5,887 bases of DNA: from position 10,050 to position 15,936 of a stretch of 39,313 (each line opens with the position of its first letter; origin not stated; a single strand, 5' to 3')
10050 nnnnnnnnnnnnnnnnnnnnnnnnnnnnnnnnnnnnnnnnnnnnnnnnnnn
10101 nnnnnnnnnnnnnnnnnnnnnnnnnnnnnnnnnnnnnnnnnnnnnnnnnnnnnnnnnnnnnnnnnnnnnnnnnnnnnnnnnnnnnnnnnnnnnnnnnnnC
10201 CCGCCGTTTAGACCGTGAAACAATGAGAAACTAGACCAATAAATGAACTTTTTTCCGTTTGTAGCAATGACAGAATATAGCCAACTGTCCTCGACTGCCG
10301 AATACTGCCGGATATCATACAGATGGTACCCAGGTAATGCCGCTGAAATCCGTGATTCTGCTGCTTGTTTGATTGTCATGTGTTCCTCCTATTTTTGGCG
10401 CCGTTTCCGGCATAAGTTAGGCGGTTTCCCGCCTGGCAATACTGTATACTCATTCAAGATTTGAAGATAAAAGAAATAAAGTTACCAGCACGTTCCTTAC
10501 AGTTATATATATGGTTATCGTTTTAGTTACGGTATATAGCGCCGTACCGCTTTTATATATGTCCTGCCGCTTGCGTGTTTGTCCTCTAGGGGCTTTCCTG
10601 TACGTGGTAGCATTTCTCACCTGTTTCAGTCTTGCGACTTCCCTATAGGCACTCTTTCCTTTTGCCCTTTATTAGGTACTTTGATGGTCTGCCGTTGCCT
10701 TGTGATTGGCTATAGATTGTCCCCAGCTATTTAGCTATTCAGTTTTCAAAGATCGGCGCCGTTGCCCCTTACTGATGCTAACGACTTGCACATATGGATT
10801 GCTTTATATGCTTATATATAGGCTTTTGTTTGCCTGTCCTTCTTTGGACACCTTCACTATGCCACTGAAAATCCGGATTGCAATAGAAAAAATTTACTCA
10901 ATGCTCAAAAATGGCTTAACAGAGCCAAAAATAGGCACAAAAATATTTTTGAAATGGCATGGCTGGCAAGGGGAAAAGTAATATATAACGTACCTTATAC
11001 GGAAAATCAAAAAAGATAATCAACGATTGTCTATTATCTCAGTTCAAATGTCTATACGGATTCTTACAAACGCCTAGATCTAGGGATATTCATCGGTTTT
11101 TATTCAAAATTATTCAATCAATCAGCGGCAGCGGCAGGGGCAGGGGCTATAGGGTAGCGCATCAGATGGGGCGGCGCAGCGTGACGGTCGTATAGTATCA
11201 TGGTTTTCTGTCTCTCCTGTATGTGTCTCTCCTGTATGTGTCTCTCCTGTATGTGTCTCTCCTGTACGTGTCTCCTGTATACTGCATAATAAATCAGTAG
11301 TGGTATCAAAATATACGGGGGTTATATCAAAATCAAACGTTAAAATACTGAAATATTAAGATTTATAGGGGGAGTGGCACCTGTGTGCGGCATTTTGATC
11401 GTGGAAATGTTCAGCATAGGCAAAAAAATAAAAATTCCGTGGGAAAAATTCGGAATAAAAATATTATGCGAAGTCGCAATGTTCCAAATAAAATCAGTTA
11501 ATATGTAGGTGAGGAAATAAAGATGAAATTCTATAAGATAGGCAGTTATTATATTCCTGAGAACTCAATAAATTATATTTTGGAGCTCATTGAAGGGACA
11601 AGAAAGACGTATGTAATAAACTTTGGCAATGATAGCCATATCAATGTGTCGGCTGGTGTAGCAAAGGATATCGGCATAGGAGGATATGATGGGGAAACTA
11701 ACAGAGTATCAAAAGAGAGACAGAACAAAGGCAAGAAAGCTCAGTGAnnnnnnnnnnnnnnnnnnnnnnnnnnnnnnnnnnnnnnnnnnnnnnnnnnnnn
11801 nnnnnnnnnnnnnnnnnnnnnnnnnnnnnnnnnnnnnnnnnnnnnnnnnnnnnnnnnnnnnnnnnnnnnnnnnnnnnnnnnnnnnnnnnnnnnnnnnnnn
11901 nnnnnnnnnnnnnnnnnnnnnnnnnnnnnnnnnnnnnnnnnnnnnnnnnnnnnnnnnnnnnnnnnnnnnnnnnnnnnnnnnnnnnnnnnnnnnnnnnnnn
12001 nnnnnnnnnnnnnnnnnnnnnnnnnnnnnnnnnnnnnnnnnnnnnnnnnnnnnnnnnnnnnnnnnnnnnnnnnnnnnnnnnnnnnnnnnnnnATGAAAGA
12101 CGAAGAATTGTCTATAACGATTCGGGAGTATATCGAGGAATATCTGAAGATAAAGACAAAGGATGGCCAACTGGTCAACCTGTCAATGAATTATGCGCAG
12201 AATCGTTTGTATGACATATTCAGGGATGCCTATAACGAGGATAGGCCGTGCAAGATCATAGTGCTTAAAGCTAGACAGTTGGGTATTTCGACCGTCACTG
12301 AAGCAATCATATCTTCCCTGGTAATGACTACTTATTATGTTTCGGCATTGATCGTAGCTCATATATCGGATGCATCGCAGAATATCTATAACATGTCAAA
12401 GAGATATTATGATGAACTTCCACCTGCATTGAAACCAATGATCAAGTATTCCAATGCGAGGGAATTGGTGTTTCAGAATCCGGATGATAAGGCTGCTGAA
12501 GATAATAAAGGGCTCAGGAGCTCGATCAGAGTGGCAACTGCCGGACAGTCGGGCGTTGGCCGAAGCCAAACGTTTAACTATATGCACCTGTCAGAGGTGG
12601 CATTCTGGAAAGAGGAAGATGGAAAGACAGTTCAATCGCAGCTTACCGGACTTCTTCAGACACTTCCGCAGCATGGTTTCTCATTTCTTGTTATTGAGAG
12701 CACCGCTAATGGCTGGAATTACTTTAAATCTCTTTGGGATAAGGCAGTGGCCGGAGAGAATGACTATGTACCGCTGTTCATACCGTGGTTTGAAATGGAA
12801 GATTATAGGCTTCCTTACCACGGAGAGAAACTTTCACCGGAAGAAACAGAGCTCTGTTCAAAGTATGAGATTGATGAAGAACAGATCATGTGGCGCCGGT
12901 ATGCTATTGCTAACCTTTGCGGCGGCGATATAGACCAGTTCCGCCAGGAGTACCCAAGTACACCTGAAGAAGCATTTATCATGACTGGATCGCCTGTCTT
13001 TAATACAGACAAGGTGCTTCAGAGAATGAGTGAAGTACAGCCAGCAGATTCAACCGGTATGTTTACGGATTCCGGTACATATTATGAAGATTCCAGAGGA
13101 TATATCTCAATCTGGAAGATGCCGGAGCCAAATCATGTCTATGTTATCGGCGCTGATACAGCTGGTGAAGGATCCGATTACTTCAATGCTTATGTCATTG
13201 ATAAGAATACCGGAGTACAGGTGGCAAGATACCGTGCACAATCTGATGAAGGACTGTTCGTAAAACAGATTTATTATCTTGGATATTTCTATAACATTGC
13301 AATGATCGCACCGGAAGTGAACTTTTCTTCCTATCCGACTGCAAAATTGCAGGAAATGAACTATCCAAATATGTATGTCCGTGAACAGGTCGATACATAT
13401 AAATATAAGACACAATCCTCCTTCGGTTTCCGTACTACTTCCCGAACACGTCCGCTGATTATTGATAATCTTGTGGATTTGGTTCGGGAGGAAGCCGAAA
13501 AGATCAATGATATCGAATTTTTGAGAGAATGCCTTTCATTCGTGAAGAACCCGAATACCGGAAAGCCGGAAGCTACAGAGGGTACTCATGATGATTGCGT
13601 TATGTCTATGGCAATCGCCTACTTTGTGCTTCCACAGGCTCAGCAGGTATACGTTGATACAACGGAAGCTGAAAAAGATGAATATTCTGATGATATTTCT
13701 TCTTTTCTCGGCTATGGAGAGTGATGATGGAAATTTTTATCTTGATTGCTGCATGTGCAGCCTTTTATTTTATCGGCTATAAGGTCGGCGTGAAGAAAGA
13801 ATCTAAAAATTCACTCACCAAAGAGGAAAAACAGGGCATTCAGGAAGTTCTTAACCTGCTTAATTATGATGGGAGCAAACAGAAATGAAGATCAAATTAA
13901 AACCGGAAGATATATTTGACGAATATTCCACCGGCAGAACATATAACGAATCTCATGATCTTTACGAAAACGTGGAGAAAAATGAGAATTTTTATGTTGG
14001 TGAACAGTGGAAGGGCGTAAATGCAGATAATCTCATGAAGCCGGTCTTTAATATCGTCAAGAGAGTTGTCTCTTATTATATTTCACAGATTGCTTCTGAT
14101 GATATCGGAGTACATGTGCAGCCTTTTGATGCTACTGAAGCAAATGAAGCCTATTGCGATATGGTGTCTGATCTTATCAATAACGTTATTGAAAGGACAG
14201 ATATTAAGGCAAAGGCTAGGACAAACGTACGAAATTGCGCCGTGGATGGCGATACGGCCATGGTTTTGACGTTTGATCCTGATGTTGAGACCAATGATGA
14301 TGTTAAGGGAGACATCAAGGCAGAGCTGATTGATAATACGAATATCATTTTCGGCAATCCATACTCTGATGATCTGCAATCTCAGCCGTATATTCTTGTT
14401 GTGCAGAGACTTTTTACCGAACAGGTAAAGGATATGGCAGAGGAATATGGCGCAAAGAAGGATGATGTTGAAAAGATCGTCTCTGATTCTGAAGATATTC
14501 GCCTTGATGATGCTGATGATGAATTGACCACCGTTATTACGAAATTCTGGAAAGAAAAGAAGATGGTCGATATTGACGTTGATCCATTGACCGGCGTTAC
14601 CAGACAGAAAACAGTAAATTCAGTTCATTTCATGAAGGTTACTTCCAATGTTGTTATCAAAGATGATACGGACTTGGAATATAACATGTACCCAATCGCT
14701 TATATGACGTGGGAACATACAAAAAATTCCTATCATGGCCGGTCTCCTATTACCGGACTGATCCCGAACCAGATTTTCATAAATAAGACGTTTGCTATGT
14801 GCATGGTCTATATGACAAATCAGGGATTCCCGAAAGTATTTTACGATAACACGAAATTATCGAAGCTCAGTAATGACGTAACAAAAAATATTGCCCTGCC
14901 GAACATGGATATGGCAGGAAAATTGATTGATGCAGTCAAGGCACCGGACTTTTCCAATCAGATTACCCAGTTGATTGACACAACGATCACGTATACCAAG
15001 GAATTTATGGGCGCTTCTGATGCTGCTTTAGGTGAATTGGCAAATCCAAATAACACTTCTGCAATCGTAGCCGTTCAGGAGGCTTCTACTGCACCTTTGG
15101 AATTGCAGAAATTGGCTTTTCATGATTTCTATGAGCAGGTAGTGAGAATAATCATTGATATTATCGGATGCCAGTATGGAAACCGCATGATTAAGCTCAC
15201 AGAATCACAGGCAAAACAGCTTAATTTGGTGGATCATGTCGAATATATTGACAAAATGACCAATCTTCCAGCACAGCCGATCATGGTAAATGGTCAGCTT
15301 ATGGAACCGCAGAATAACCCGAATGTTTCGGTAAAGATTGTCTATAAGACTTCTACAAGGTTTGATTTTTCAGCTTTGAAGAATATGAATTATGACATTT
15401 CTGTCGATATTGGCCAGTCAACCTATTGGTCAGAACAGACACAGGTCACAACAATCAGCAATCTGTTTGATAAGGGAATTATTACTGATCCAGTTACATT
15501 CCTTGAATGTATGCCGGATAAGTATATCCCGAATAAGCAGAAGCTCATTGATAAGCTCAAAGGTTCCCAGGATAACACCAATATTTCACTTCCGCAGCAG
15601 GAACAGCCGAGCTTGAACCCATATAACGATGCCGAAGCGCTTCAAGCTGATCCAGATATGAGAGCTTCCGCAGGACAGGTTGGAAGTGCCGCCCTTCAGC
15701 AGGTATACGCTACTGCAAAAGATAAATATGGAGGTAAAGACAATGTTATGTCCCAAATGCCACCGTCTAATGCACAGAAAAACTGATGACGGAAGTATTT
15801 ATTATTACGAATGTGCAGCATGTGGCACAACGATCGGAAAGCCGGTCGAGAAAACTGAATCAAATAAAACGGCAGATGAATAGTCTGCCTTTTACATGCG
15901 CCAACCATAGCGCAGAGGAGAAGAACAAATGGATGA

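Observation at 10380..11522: ORF-free region of 1.1 kb between divergent operons: candidate structured RNA, origin or packaging region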

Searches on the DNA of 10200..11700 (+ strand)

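Call 4: search_rna_families(source=window, start=10200, end=11700, threshold=evalue, max_evalue=10)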
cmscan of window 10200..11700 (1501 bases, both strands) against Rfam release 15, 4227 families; matches with E-value up to 10: 4.
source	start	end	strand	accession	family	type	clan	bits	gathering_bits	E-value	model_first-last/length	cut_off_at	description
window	11385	11490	+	RF01932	bxd_4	Gene; lncRNA;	-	18.6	40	1.7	1-106/106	no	Bithoraxoid conserved region 4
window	10457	10497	+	RF01425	snoR121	Gene; snRNA; snoRNA; CD-box;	-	17.4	50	4.2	1-88/88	no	small nucleolar RNA snoR121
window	10830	10884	+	RF00151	SNORD58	Gene; snRNA; snoRNA; CD-box;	CL00064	15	42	9.3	1-65/65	no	Small nucleolar RNA SNORD58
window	10908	10951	+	RF00032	Histone3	Cis-reg;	-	13.2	34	6.3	1-46/46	no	Histone 3' UTR stem-loop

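Call 9: search_dna_similar(query=window:10300-11600:+, collection=phages, mode=distant, max_rows=30)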
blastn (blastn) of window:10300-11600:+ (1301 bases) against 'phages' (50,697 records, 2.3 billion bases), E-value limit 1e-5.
No match.

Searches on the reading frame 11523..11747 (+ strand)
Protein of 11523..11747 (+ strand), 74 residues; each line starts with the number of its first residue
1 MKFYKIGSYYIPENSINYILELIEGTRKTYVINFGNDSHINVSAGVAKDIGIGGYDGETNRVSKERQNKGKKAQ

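Call 7: search_protein_families(library=phrogs, proteins=[window:11523-11747:+], max_evalue=0.01)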
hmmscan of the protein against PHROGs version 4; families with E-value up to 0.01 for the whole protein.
window:11523-11747:+ (74 aa): 0 families

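Call 8: search_protein_families(library=pfam, proteins=[window:11523-11747:+], max_evalue=0.01)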
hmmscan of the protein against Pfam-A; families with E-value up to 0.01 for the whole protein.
window:11523-11747:+ (74 aa): 0 families

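Call 21: find_related_loci(query=window:11523-11747:+, collection=viral_contigs, flank=4000)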
Query window:11523-11747:+ (74 aa) in viral_contigs; peptide patterns used: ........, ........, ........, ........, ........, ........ (x = any residue, [..] = any of these).
15 stretches matched a pattern, but none encodes a relative of the query by tblastn (E <= 1e-3).

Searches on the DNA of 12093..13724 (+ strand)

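Call 113: search_rna_families(sources=[L001, L236, L157, L230, L156, L155, L227, L159], threshold=gathering)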
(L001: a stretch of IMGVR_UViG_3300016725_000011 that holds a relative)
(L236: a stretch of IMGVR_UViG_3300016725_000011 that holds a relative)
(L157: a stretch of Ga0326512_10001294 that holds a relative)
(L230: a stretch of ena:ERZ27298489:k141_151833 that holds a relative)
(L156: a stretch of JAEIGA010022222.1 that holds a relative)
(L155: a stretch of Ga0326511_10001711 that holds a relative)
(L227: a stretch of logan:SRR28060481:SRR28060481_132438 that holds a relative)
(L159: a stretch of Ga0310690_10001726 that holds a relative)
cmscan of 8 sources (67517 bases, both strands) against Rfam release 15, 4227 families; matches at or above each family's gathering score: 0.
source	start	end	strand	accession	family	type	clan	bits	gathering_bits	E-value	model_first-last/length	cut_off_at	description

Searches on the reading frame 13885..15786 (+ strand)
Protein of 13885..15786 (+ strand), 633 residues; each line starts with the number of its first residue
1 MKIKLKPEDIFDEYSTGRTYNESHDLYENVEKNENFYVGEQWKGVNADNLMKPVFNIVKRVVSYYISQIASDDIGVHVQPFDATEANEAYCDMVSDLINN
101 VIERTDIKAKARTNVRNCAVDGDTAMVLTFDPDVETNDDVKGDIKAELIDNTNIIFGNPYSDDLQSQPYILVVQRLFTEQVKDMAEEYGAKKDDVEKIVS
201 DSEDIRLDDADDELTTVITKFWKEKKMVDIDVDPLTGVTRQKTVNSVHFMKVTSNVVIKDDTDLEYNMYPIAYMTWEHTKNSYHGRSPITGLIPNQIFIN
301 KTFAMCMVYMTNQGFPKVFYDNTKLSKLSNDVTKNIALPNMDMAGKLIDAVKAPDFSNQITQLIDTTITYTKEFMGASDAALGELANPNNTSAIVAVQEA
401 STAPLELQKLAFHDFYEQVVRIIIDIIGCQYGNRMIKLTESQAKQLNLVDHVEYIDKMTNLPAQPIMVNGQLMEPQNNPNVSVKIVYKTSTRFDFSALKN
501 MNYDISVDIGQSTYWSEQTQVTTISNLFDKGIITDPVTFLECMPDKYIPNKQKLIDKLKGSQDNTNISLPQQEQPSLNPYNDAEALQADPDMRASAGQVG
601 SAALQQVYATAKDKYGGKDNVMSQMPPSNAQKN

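Call 7: search_protein_families(library=phrogs, proteins=[window:13885-15786:+], max_evalue=0.01)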
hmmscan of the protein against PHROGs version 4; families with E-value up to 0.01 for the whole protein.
window:13885-15786:+ (633 aa): 2 families
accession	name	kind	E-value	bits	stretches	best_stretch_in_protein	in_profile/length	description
phrog_156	-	head and packaging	3.1e-38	132.7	1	18-606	21-608/681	portal protein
phrog_332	-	connector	2.2e-05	24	1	57-365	68-360/560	head-tail adaptor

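Call 8: search_protein_families(library=pfam, proteins=[window:13885-15786:+], max_evalue=0.01)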
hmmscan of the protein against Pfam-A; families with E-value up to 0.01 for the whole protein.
window:13885-15786:+ (633 aa): 2 families
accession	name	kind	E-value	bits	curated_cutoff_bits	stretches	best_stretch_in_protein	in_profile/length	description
PF16510.12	P22_portal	-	1.9e-21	76.7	26.1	1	20-606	8-586/594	Phage P22-like portal protein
PF06619.16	DUF1149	-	0.0096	16.7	25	0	40-78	84-121/123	Protein of unknown function (DUF1149)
